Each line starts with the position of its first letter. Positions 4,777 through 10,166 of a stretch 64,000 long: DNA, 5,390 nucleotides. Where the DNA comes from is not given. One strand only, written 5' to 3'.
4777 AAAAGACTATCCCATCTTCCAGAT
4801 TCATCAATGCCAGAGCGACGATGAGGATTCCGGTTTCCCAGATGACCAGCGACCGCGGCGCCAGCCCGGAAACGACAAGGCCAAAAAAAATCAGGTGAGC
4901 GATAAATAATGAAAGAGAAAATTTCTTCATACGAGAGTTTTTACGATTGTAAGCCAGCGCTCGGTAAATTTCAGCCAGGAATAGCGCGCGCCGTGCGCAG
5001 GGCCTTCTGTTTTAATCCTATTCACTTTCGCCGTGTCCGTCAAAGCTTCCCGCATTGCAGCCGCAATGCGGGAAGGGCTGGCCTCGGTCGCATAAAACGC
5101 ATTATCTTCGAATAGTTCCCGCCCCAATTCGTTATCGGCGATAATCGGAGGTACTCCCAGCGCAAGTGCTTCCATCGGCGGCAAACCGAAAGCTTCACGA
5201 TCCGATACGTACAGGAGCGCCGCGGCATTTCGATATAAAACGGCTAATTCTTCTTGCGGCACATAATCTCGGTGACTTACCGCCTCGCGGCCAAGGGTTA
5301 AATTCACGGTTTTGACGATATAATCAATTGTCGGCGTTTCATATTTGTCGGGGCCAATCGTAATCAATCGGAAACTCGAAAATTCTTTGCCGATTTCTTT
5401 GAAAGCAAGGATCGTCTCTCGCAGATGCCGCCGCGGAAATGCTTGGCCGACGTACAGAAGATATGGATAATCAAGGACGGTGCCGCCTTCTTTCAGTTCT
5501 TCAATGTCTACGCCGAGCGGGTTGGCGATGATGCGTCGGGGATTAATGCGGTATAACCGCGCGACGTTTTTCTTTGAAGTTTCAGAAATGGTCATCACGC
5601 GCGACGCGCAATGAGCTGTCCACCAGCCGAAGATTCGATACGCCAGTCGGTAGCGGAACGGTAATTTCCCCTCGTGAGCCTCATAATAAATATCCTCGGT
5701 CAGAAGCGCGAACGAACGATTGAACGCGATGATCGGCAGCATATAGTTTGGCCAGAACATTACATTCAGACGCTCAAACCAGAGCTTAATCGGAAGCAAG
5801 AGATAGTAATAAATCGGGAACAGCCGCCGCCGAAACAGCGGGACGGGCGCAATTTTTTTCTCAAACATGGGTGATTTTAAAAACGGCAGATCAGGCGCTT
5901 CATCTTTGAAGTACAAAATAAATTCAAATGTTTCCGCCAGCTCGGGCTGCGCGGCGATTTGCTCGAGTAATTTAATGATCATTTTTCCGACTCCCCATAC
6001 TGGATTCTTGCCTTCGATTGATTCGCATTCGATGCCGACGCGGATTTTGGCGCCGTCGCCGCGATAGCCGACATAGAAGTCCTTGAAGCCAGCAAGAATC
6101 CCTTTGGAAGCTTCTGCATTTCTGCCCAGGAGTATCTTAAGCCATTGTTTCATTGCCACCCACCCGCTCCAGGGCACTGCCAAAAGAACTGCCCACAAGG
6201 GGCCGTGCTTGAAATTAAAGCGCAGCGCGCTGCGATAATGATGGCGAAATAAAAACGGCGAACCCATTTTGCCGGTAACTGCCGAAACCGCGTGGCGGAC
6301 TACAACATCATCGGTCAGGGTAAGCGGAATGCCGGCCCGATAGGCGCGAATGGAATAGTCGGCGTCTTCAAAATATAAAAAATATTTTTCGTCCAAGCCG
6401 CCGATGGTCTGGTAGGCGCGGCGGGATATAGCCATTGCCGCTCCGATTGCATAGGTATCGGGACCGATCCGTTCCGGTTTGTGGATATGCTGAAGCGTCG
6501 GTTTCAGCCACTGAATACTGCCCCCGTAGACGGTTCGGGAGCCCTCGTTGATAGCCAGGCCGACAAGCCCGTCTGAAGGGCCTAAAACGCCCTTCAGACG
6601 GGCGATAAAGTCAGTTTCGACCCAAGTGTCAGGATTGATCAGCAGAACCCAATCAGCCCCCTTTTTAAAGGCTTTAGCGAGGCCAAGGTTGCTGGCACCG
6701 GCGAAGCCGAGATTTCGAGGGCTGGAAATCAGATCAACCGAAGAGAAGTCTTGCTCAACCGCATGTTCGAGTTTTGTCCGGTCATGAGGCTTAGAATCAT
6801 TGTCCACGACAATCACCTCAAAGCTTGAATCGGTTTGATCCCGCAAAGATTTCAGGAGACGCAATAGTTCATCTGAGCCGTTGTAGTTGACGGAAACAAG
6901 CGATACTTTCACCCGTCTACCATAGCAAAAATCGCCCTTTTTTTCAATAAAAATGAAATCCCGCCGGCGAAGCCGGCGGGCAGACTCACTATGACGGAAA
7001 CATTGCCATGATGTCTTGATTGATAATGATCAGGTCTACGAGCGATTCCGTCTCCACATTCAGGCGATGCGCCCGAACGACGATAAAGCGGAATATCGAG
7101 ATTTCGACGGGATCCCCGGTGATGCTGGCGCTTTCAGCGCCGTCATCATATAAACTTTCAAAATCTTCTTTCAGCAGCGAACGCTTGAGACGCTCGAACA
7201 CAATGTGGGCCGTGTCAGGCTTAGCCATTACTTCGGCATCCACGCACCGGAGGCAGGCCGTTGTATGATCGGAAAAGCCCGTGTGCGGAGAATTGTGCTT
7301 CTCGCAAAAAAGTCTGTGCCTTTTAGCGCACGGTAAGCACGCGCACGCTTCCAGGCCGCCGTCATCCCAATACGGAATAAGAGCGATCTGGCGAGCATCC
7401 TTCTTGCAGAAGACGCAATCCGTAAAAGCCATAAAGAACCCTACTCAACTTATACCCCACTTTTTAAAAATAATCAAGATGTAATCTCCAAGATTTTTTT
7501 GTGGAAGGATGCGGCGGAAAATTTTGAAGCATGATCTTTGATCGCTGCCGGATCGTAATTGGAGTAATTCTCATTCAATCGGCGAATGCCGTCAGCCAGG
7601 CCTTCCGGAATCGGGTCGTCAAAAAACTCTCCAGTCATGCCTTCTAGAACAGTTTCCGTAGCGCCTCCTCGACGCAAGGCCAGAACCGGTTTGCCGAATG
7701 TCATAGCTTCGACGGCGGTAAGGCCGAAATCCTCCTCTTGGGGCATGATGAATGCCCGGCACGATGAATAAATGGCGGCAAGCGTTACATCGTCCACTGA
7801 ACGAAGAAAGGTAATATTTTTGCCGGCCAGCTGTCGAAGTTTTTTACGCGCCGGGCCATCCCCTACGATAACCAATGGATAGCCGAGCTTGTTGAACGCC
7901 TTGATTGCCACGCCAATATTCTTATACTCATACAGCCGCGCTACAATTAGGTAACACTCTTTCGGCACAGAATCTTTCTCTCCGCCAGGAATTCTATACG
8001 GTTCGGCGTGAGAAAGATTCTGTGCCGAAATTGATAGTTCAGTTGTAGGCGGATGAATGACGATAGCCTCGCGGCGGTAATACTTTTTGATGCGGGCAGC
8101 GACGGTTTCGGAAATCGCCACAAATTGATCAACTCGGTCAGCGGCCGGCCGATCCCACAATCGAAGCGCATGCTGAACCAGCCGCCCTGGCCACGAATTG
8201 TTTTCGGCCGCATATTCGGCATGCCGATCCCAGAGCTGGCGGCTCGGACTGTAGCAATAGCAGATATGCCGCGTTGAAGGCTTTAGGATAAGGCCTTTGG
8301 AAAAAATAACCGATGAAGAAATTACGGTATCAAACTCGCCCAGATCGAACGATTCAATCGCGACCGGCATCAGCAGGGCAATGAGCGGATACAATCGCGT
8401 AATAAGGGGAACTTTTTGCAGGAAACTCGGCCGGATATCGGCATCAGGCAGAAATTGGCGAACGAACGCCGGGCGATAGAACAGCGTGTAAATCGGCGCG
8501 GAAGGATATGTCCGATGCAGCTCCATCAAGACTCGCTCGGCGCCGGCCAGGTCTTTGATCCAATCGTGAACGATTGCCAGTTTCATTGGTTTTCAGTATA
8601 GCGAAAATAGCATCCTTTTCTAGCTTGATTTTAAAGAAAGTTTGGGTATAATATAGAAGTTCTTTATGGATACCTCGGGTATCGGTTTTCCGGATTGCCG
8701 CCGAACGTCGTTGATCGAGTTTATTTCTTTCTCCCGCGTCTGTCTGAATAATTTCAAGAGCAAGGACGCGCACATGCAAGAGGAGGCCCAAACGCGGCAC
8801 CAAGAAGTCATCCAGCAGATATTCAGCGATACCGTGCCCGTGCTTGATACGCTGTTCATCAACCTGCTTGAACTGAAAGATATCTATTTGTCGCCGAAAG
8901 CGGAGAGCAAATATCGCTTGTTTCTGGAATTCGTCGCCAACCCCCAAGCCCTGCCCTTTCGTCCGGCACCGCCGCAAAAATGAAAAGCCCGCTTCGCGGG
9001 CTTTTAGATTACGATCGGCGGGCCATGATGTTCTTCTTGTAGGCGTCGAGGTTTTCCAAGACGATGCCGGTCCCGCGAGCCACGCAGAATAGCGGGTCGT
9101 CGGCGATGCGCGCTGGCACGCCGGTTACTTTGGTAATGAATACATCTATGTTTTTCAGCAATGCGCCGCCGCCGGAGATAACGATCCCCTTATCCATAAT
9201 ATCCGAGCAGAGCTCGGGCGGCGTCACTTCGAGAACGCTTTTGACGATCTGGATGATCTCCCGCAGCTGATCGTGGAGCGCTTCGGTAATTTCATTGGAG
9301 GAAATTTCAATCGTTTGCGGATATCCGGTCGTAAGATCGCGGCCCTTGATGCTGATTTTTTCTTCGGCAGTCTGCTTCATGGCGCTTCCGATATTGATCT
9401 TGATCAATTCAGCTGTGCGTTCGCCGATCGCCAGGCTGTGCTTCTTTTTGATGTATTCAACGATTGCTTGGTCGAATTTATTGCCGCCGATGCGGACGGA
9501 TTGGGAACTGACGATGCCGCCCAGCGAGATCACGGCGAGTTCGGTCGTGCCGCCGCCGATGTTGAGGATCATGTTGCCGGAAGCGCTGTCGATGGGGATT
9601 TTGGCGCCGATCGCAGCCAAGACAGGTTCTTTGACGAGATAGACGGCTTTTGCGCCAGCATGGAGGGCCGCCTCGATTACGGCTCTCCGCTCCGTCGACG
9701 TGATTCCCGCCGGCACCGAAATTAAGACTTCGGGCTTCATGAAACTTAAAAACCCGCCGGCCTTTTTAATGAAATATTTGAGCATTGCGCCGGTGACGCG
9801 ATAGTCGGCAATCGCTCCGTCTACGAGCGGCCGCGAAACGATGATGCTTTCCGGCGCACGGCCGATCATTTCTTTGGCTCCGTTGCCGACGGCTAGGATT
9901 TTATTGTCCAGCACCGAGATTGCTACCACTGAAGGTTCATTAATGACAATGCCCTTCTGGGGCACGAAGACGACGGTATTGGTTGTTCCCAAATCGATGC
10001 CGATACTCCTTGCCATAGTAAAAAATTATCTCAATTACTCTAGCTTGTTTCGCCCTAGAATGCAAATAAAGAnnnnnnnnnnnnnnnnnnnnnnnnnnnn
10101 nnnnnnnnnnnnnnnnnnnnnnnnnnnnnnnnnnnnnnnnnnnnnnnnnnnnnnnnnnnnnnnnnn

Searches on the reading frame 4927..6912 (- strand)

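Call 8: search_protein_families(library=pfam, proteins=[window:4927-6912:-], max_evalue=0.001)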
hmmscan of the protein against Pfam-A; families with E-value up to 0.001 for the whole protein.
window:4927-6912:- (661 aa): 7 families
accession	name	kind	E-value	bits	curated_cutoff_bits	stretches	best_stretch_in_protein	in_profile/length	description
PF00534.26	Glycos_transf_1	-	3.6e-21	75.9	26.4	1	474-637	7-169/172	Glycosyl transferases group 1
PF00535.33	Glycos_transf_2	-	1.7e-17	64.3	23.3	1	4-168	1-165/168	Glycosyl transferase family 2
PF13692.12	Glyco_trans_1_4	-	8.5e-12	46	27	1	483-626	2-142/142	Glycosyl transferases group 1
PF13641.12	Glyco_tranf_2_3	-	3.1e-08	34.3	27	1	4-208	4-212/230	Glycosyltransferase like family 2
PF13524.12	Glyco_trans_1_2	-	2e-05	25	25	1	544-638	28-126/144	Glycosyl transferase-like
PF20706.3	GT4-conflict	-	5.2e-05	22.8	26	1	534-594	250-313/385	Family 4 Glycosyltransferase in conflict systems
PF13439.12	Glyco_transf_4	-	5.9e-05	23.6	28.5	1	411-471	110-169/170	Glycosyltransferase Family 4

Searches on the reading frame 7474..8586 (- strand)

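Call 8: search_protein_families(library=pfam, proteins=[window:7474-8586:-], max_evalue=0.001)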
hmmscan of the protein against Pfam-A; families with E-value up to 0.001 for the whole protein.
window:7474-8586:- (370 aa): 4 families
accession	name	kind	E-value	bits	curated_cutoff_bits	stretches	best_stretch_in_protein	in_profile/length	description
PF00534.26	Glycos_transf_1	-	1.2e-26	93.7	26.4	1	209-341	15-159/172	Glycosyl transferases group 1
PF13692.12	Glyco_trans_1_4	-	2.3e-22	80.2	27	1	213-339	5-141/142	Glycosyl transferases group 1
PF20706.3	GT4-conflict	-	4e-06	26.5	26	1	209-320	197-327/385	Family 4 Glycosyltransferase in conflict systems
PF13439.12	Glyco_transf_4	-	3.2e-05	24.4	28.5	1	15-179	3-164/170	Glycosyltransferase Family 4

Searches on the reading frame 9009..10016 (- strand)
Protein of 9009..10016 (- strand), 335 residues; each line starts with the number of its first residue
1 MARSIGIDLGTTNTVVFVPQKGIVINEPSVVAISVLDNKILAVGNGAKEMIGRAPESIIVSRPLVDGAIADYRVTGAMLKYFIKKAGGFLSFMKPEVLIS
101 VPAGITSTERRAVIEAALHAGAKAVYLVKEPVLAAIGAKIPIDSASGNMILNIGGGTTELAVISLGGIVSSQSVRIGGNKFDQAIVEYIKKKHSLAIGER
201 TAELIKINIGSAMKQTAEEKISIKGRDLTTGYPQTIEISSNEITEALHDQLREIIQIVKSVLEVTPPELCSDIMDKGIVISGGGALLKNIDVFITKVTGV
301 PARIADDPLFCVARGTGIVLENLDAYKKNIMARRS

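Call 8: search_protein_families(library=pfam, proteins=[window:9009-10016:-], max_evalue=0.001)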
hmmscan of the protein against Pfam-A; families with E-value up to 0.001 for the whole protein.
window:9009-10016:- (335 aa): 6 families
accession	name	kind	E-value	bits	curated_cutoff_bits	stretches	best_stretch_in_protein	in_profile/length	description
PF06723.19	MreB_Mbl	-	5.8e-133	443.2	27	1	4-327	3-326/327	MreB/Mbl protein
PF14450.12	FtsA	-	4.5e-15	56.6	31.8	1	150-308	2-120/127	Cell division protein FtsA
PF00012.26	HSP70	-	7e-13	48.1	20.6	1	72-318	111-370/599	Hsp70 protein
PF00022.25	Actin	-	4.9e-07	29.1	27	1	56-192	57-190/410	Actin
PF06277.17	EutA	-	0.00017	21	27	0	150-204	147-205/475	Ethanolamine utilisation protein EutA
PF11104.14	PilM_2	-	0.00075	19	27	0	145-192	179-226/340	Type IV pilus assembly protein PilM;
